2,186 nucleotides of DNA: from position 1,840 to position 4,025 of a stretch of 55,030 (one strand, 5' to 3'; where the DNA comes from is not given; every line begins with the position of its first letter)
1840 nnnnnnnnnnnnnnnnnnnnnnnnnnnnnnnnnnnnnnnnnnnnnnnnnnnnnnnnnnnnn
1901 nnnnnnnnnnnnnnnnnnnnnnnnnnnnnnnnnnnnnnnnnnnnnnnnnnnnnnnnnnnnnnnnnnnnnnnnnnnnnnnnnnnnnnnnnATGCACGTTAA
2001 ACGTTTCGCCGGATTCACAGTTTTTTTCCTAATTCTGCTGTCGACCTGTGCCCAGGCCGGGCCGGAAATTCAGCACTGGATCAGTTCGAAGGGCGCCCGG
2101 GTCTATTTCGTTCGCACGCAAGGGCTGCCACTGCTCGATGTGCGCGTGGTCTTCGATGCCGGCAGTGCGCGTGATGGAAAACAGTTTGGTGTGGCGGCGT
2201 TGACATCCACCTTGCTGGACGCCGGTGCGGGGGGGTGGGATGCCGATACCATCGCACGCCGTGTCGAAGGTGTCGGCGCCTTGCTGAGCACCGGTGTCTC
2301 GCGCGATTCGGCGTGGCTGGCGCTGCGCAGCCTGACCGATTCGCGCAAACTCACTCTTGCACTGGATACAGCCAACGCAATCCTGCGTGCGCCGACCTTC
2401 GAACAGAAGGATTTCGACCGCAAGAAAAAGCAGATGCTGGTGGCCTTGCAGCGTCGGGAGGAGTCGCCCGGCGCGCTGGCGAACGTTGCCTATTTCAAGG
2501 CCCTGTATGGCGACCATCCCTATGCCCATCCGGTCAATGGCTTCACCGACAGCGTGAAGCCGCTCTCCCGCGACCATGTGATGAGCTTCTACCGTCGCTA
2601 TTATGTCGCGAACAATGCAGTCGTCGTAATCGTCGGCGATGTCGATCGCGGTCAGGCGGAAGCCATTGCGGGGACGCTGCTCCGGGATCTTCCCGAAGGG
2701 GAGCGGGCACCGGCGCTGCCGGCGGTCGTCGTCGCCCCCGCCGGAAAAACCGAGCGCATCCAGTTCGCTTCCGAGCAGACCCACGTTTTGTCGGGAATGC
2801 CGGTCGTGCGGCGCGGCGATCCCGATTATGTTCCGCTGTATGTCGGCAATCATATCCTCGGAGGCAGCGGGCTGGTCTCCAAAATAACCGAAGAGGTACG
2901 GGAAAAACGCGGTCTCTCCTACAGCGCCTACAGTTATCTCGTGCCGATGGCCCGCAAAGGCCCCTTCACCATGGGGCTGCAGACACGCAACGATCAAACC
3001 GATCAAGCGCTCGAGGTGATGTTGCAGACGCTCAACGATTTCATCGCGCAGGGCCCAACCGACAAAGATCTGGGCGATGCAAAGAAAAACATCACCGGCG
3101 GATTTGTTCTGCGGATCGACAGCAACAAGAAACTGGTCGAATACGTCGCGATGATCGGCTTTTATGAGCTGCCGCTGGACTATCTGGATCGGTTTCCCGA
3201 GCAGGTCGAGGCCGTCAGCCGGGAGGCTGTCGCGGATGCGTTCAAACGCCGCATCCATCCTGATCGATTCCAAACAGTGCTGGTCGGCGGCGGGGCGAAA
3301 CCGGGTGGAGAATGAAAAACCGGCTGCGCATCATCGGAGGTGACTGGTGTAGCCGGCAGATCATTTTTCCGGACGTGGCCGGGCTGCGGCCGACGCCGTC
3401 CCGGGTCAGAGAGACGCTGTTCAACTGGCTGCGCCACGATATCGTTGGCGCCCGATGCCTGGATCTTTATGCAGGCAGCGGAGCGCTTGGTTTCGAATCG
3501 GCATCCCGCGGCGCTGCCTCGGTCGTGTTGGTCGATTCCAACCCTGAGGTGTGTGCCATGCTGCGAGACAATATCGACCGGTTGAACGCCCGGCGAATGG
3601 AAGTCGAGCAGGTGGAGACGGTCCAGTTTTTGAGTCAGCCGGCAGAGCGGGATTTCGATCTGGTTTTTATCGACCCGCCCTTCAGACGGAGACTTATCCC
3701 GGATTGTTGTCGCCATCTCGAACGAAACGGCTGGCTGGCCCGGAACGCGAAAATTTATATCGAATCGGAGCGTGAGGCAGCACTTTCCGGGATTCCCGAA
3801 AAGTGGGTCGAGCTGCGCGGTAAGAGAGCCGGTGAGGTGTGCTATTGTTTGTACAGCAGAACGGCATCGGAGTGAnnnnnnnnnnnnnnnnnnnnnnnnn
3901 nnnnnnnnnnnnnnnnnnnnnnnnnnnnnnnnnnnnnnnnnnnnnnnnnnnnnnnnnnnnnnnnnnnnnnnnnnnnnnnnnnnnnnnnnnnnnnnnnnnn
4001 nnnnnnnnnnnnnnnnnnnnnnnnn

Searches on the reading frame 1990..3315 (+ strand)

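Call 46: search_protein_families(library=pfam, proteins=[window:1990-3315:+], max_evalue=0.00001)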
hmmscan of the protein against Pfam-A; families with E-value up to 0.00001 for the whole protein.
window:1990-3315:+ (441 aa): 2 families
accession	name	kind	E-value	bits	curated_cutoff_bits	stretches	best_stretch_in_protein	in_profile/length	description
PF05193.26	Peptidase_M16_C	-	1.5e-35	123.1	23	1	192-367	2-180/181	Peptidase M16 inactive domain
PF00675.25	Peptidase_M16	-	5.9e-09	36.4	22.3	1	51-180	15-143/149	Insulinase (Peptidase family M16)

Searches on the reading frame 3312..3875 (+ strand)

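Call 46: search_protein_families(library=pfam, proteins=[window:3312-3875:+], max_evalue=0.00001)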
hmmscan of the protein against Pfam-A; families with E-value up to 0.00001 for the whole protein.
window:3312-3875:+ (187 aa): 4 families
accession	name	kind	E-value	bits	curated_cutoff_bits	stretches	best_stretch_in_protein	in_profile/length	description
PF03602.21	Cons_hypoth95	-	9.5e-55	185.5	24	1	5-181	1-181/182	Conserved hypothetical protein 95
PF05175.20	MTS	-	1.5e-07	31.6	23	1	38-127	25-111/170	Methyltransferase small domain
PF13847.12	Methyltransf_31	-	1e-06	28.9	27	1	46-150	4-109/145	Methyltransferase domain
PF13649.12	Methyltransf_25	-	4.2e-06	27.8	27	1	50-140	2-97/97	Methyltransferase domain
